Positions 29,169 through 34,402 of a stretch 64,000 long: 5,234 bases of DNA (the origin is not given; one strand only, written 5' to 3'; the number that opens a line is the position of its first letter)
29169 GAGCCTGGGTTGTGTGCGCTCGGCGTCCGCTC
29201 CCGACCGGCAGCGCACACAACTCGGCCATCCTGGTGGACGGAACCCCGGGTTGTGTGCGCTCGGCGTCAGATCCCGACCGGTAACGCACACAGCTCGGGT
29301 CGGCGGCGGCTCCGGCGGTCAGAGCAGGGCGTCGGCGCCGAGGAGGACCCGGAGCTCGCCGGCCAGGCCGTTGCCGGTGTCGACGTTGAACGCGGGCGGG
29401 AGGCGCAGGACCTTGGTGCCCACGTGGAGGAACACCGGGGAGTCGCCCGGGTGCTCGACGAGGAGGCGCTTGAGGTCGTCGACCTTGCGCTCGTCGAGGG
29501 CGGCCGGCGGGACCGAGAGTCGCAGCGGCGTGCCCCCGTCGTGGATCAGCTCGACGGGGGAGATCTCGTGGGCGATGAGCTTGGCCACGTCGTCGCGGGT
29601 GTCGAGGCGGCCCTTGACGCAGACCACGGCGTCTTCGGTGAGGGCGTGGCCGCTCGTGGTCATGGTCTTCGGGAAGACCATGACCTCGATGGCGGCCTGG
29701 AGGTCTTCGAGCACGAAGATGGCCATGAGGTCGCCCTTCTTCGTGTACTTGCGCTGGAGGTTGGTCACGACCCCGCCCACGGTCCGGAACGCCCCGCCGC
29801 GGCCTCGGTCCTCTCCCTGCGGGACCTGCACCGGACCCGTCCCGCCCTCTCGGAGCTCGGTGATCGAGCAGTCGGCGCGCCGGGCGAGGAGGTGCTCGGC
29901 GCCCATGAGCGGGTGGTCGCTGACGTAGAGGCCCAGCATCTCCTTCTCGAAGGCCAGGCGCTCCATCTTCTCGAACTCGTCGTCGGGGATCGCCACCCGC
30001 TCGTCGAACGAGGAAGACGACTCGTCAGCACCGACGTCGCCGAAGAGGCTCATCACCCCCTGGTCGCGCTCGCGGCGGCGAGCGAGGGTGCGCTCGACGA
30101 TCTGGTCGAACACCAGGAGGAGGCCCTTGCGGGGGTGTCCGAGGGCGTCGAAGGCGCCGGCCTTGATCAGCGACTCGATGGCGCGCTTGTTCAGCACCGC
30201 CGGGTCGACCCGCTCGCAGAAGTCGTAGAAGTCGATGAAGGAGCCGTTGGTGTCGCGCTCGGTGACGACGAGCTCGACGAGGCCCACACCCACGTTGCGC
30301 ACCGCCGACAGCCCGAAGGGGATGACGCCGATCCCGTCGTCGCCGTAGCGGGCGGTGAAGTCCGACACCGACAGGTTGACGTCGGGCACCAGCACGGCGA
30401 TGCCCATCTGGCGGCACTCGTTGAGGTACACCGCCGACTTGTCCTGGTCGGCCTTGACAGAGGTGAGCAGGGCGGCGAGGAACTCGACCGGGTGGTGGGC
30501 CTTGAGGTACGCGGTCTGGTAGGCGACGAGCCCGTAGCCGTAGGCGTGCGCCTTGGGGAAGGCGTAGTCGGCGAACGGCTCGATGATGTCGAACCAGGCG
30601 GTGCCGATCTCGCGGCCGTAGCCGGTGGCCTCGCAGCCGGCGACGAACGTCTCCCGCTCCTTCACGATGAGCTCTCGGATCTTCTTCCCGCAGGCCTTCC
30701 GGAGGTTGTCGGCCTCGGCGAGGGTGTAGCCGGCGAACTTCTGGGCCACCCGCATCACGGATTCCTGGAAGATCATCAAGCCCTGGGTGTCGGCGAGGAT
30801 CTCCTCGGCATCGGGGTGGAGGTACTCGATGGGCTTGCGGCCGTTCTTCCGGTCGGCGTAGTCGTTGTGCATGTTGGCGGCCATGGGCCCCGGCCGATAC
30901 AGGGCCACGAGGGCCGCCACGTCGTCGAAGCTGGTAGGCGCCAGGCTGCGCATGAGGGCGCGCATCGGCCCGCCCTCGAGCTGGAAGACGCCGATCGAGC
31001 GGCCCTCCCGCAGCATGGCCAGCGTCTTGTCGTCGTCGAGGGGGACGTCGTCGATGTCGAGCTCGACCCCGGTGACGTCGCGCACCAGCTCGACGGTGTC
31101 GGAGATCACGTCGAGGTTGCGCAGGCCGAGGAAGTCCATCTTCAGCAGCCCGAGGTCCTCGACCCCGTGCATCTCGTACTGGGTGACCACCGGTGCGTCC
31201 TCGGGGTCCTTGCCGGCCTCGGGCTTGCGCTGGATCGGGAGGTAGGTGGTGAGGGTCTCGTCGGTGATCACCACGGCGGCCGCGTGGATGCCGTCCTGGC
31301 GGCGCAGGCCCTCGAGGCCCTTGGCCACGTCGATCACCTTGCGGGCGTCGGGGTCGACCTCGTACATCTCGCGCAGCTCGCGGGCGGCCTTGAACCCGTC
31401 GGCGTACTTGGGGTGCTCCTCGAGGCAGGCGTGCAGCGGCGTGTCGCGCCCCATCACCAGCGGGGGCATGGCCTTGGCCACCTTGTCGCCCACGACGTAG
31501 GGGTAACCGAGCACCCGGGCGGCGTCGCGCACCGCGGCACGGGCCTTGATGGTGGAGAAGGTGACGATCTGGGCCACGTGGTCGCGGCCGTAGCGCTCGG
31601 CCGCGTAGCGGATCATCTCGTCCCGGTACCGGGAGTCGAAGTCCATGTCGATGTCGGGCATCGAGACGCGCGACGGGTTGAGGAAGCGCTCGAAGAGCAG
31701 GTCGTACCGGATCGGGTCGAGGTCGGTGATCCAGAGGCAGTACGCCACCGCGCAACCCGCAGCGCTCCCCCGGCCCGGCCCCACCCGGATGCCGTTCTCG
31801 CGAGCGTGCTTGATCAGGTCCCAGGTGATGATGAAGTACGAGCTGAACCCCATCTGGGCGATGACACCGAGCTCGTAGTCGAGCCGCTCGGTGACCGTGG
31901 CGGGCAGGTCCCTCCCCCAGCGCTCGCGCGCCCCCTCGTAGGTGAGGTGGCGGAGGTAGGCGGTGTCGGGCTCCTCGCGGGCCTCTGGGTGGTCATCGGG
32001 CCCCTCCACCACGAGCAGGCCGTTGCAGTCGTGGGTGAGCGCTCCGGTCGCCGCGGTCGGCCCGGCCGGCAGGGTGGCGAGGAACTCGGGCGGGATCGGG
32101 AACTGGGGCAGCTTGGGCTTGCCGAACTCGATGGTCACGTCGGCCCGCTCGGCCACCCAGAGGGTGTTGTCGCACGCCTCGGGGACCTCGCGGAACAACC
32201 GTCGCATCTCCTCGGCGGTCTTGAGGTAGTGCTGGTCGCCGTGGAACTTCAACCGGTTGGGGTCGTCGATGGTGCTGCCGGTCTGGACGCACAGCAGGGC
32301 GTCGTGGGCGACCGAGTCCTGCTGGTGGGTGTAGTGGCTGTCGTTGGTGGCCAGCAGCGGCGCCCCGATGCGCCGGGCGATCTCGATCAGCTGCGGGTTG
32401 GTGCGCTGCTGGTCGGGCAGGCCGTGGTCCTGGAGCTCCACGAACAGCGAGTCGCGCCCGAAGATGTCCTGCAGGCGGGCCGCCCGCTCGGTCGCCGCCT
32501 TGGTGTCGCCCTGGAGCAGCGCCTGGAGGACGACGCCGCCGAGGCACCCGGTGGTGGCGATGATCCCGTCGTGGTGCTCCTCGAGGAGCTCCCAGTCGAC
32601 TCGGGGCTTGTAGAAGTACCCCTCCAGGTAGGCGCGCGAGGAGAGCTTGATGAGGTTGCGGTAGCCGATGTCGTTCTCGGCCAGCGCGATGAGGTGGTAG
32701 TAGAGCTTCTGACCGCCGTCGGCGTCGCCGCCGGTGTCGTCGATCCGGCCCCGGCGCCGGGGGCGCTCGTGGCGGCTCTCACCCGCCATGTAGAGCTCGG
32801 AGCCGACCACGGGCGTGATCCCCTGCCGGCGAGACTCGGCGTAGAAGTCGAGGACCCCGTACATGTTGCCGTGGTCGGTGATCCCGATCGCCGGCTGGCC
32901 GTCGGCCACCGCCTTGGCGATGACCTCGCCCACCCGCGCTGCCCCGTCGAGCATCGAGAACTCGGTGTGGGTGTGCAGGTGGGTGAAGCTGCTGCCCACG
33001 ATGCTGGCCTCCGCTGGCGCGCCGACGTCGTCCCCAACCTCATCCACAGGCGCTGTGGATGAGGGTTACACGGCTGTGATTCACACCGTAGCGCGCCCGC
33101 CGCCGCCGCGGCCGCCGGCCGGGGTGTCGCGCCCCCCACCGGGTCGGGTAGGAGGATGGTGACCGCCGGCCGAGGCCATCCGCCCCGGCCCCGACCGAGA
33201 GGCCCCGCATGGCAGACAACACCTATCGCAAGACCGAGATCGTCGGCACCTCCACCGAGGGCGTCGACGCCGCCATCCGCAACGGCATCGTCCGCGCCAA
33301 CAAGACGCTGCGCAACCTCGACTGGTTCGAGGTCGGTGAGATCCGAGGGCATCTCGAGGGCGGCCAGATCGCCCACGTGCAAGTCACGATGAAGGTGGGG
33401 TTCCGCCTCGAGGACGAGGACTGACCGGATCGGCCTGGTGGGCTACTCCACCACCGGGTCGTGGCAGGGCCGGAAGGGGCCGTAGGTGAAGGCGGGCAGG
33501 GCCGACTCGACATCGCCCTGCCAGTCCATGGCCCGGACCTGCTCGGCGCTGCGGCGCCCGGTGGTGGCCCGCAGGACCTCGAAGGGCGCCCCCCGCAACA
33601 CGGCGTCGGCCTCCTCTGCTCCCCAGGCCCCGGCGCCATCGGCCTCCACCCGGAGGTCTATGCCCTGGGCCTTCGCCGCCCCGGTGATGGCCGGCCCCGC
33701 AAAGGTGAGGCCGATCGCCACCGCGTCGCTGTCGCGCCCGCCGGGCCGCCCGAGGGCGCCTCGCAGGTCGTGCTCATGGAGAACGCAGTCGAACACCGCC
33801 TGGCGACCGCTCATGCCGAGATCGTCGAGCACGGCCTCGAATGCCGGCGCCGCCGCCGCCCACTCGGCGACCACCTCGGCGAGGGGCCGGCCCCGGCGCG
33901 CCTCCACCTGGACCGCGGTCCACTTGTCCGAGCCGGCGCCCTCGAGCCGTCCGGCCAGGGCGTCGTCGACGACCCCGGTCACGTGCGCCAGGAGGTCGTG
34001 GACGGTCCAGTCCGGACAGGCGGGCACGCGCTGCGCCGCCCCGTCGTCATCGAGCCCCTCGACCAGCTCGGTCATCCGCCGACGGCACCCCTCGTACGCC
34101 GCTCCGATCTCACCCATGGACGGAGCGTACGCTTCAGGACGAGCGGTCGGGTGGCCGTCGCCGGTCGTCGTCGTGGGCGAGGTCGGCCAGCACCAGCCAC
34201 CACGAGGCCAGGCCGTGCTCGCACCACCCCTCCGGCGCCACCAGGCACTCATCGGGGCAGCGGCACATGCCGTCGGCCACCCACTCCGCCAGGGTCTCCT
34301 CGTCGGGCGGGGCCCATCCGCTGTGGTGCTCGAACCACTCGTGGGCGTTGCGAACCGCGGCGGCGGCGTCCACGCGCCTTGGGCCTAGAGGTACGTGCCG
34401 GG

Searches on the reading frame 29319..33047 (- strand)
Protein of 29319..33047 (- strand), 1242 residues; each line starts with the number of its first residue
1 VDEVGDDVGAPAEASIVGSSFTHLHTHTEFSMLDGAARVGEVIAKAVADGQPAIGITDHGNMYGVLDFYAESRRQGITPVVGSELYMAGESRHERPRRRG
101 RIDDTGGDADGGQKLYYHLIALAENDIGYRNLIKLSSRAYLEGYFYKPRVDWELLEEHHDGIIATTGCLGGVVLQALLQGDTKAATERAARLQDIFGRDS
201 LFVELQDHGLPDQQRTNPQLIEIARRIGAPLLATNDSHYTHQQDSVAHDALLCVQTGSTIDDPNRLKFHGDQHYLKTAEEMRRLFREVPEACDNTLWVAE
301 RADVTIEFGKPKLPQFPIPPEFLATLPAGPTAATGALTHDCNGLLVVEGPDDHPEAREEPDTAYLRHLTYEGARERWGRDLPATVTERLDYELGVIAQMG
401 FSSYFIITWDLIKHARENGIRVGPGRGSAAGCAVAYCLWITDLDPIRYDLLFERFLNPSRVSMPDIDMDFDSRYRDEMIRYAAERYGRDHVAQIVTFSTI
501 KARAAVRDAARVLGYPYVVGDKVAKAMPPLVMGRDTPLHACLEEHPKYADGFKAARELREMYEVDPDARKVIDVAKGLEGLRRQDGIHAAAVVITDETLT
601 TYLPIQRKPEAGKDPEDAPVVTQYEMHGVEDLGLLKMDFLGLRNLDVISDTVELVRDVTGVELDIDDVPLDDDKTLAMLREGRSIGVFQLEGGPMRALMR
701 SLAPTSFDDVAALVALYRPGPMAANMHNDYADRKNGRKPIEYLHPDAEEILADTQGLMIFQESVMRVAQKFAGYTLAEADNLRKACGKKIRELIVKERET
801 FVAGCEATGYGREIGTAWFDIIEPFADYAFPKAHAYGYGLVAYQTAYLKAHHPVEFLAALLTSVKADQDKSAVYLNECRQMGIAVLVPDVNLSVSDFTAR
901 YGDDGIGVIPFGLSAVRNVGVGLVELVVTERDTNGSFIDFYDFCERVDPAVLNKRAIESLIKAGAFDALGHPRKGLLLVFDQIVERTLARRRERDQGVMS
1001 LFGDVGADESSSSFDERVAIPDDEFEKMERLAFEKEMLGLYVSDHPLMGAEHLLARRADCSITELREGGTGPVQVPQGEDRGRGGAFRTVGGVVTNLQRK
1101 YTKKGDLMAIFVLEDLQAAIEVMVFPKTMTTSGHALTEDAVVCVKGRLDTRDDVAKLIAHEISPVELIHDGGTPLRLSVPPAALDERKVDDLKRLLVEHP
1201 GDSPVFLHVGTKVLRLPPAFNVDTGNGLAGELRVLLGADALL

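Call 62: search_protein_families(library=pfam, proteins=[window:29319-33047:-], max_evalue=0.00001)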
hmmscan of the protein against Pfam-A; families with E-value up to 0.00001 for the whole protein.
window:29319-33047:- (1242 aa): 5 families
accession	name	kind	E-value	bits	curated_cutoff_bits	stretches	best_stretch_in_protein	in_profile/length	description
PF07733.18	DNA_pol3_alpha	-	1.2e-96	323.7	23.9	1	364-641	2-260/260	Bacterial DNA polymerase III alpha NTPase domain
PF17657.6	DNA_pol3_finger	-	1.1e-56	191.2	22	1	644-808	1-165/166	Bacterial DNA polymerase III alpha subunit finger domain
PF02811.25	PHP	-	1.2e-54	185.5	26.4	1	23-208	1-164/164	PHP domain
PF14579.12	HHH_6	-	6.4e-25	87.6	25.6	1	882-974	1-88/90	Helix-hairpin-helix motif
PF01336.31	tRNA_anti-codon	-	1.6e-07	31.6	27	1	1089-1164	2-74/75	OB-fold nucleic acid binding domain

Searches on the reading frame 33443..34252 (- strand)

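Call 62: search_protein_families(library=pfam, proteins=[window:33443-34252:-], max_evalue=0.00001)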
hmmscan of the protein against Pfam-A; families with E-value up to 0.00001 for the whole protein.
window:33443-34252:- (269 aa): 2 families
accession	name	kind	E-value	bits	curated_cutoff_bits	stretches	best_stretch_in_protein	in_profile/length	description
PF11716.13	MDMPI_N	-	9.4e-12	46.3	24.2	1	56-154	4-112/140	Mycothiol maleylpyruvate isomerase N-terminal domain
PF12867.12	DinB_2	-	3.7e-09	37.6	24.8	1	53-145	2-90/128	DinB superfamily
